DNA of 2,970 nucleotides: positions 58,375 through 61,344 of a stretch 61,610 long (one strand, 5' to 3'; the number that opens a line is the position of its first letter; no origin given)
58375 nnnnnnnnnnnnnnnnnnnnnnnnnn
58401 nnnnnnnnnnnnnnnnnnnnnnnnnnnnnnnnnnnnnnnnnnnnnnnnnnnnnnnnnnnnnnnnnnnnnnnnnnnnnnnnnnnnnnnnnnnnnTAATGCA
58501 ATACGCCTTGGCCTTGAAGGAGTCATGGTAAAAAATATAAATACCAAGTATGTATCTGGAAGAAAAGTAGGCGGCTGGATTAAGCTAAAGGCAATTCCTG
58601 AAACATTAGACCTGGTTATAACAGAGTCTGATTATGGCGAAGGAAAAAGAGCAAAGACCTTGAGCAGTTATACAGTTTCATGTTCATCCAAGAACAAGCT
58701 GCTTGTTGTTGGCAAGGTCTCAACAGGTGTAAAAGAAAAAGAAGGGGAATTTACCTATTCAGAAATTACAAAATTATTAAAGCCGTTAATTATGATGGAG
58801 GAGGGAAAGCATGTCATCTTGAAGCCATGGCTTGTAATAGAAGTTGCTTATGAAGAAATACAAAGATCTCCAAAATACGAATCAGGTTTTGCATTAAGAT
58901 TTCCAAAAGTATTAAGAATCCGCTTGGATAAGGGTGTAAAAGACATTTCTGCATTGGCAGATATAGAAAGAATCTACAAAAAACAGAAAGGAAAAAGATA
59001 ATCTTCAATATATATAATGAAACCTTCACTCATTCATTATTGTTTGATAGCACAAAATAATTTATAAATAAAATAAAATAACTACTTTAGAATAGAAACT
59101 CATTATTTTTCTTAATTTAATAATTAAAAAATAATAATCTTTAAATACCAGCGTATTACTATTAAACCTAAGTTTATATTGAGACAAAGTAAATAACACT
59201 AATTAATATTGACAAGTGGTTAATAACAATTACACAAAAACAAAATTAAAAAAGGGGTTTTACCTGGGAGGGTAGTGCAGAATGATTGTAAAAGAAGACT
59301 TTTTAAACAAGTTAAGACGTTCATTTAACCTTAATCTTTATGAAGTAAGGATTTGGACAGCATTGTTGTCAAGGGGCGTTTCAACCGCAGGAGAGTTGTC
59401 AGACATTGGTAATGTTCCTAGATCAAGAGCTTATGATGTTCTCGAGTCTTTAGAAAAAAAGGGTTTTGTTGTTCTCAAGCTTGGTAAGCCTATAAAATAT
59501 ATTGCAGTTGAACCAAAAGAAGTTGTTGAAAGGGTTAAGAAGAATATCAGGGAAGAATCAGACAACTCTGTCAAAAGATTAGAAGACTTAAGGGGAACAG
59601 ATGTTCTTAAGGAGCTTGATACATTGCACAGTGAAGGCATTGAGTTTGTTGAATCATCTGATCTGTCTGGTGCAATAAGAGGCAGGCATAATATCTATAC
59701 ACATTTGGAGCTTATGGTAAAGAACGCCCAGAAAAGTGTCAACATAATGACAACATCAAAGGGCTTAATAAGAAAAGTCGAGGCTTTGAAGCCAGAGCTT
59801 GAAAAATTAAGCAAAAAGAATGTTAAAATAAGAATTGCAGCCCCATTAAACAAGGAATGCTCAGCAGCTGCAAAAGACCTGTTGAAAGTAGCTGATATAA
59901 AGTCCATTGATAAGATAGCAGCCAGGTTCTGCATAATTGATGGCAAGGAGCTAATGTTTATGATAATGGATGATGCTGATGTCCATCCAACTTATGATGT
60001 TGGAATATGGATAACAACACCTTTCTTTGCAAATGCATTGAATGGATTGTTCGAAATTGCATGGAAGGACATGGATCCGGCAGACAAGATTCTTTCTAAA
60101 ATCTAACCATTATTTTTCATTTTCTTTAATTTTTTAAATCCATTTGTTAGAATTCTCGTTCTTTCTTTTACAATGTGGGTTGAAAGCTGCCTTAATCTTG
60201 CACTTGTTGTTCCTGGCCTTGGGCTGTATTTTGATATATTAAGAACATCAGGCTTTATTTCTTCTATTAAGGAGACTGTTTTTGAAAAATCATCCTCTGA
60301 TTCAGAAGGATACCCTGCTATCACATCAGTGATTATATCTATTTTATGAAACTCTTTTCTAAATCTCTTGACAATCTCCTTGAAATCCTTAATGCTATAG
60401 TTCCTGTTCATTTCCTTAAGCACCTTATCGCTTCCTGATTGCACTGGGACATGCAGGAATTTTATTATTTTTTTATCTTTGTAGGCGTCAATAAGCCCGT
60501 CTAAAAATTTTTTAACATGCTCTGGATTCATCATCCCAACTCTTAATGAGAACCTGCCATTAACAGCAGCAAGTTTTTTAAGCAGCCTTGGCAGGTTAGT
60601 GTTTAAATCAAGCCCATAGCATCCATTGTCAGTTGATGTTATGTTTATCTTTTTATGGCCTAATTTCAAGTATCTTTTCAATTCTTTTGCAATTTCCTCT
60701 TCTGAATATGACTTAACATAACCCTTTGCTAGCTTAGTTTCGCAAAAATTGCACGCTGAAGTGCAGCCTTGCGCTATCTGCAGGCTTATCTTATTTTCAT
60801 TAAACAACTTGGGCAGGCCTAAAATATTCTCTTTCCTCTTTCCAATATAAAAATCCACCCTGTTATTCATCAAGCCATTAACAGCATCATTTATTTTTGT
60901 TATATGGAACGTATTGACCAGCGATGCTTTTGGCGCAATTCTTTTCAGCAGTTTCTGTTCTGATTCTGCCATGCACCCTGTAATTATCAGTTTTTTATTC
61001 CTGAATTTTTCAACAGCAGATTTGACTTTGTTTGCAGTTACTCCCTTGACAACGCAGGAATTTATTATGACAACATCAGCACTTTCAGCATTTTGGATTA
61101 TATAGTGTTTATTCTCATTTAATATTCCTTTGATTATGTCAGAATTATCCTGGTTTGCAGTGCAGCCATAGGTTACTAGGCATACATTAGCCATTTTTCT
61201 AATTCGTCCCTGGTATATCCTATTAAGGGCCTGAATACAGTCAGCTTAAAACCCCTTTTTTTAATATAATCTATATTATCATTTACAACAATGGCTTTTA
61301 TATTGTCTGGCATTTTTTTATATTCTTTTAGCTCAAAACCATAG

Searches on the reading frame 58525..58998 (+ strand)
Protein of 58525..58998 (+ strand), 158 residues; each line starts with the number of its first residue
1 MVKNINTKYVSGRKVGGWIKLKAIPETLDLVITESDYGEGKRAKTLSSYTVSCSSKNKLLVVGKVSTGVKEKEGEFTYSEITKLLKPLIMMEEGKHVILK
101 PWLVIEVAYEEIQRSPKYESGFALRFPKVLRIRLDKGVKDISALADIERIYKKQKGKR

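Call 54: search_protein_families(library=pfam, proteins=[window:58525-58998:+], max_evalue=0.001)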
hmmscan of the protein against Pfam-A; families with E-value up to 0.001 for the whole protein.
window:58525-58998:+ (158 aa): 1 family
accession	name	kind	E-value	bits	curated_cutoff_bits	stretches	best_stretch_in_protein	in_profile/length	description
PF04679.21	DNA_ligase_A_C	-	3.1e-12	47.2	27.5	1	42-136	1-94/94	ATP dependent DNA ligase C terminal region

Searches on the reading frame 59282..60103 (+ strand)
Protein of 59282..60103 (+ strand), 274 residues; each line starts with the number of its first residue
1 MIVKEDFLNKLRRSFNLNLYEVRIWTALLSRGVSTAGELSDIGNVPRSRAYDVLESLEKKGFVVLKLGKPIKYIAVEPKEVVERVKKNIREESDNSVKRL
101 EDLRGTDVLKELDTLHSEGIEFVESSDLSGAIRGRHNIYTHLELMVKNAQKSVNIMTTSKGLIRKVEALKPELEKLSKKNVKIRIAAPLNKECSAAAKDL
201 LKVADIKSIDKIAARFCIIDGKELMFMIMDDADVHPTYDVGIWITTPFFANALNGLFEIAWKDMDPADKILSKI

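Call 36: search_protein_families(library=pfam, proteins=[window:59282-60103:+], max_evalue=0.001)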
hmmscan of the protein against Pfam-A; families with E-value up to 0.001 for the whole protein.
window:59282-60103:+ (274 aa): 1 family
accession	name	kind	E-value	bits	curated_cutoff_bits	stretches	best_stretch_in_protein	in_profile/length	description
PF01978.25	TrmB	-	4e-19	68.7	25.6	1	12-79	2-68/68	Sugar-specific transcriptional regulator TrmB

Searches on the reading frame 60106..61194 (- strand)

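Call 36: search_protein_families(library=pfam, proteins=[window:60106-61194:-], max_evalue=0.001)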
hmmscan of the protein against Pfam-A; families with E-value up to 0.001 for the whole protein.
window:60106-61194:- (363 aa): 2 families
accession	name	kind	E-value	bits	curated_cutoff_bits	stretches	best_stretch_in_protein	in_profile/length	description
PF04055.27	Radical_SAM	-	7.5e-23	82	29.5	1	140-310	3-166/166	Radical SAM superfamily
PF00919.26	UPF0004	-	5.1e-19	68.5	27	1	4-93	2-96/98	Uncharacterized protein family UPF0004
